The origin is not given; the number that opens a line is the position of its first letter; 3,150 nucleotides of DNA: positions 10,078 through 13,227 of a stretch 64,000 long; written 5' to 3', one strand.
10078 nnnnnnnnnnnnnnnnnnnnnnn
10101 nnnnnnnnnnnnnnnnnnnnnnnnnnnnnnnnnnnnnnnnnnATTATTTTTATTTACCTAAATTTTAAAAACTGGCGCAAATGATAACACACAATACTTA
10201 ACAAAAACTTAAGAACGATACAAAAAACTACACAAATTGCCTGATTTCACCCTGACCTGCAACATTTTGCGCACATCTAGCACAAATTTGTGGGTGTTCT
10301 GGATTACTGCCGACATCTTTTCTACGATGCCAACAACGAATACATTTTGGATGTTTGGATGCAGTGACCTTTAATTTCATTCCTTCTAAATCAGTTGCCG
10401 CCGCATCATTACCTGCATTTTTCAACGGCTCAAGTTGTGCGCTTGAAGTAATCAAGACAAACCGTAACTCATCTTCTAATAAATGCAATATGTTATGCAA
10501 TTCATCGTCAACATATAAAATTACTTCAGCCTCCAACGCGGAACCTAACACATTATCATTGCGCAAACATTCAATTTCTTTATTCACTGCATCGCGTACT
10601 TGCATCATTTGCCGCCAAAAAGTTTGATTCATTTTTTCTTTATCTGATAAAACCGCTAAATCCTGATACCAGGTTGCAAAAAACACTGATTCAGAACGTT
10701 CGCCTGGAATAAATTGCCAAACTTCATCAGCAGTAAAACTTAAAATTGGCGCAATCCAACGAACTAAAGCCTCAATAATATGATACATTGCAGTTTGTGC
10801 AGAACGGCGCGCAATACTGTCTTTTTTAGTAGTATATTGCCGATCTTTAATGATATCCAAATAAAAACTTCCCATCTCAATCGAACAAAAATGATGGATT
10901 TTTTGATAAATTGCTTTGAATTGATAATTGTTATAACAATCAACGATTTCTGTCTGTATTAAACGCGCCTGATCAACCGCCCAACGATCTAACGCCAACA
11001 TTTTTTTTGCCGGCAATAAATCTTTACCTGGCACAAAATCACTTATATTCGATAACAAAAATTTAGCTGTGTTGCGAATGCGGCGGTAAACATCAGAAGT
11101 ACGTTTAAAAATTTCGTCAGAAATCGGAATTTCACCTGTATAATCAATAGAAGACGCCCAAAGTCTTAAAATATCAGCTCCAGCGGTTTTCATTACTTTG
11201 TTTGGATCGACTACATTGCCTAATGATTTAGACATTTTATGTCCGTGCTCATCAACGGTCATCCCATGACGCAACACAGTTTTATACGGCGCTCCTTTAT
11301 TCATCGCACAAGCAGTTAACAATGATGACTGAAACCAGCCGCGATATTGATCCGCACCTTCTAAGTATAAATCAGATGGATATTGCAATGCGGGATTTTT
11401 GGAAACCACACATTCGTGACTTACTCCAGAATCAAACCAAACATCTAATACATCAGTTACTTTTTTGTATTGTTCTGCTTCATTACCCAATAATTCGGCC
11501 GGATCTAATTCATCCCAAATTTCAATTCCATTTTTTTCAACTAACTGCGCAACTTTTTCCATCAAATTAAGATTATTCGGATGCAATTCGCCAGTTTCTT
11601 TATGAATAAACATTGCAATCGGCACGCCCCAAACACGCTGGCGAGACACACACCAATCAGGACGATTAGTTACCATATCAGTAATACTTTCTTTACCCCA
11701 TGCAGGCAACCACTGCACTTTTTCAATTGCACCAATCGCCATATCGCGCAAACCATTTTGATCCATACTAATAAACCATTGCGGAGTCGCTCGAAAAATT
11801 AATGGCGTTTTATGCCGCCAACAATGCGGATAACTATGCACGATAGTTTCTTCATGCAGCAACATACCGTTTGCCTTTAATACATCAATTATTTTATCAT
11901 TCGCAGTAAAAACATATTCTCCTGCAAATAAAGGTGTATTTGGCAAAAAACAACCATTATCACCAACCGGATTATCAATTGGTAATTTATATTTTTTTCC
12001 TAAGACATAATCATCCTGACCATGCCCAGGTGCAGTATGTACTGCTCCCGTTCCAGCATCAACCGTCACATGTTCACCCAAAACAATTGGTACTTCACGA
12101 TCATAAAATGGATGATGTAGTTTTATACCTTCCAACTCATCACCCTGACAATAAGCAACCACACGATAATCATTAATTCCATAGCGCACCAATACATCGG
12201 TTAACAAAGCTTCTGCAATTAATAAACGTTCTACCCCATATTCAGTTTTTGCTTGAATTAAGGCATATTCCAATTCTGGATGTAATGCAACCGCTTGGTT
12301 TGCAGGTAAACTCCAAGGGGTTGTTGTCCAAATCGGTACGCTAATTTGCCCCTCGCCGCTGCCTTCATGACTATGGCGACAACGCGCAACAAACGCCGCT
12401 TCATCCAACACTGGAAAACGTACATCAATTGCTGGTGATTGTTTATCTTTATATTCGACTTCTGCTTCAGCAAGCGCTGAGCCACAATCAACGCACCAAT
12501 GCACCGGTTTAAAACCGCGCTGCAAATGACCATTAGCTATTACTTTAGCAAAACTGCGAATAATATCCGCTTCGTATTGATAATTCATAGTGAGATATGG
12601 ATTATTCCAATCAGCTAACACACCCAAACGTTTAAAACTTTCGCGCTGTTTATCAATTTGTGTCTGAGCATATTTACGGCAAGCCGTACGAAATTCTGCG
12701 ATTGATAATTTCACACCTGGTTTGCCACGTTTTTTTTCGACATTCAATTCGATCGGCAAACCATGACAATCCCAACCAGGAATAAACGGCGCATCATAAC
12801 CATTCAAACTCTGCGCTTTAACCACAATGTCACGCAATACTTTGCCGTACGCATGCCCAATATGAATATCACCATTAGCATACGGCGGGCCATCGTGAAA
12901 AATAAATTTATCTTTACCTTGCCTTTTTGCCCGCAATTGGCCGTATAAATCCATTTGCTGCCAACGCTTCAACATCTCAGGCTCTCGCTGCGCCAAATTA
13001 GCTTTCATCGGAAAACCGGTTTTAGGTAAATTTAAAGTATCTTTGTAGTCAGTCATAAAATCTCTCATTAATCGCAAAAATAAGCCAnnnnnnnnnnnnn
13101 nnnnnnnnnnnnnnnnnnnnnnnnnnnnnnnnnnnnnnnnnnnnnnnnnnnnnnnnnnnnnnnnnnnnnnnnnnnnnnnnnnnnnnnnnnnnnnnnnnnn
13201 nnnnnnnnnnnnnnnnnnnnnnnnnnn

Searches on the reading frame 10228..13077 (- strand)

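Call 18: search_protein_families(library=pfam, proteins=[window:10228-13077:-], max_evalue=0.001)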
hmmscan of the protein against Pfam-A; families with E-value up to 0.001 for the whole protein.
window:10228-13077:- (949 aa): 7 families
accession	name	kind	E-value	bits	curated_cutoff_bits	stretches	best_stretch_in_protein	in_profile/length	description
PF00133.28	tRNA-synt_1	-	7e-144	480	22.7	1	35-652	2-413/414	tRNA synthetases class I (I, L, M and V)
PF08264.19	Anticodon_1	-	2.2e-28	99.4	25.1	1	697-853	1-147/148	Anticodon-binding domain of tRNA ligase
PF09334.17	tRNA-synt_1g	-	5.7e-20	71.9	20.1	1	65-208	8-136/391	tRNA synthetases class I (M)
PF13603.12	tRNA-synt_1_2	-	9.7e-09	35.4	25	1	316-371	85-140/185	Leucyl-tRNA synthetase, editing domain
PF01406.26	tRNA-synt_1e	-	7.7e-08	32.5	27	1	555-659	195-298/301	tRNA synthetases class I (C) catalytic domain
PF06827.20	zf-FPG_IleRS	-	4.1e-07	30.1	21.3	1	911-937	3-29/30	Zinc finger found in FPG and IleRS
PF01921.24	tRNA-synt_1f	-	7.2e-05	22.3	27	0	603-671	271-339/360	tRNA synthetases class I (K)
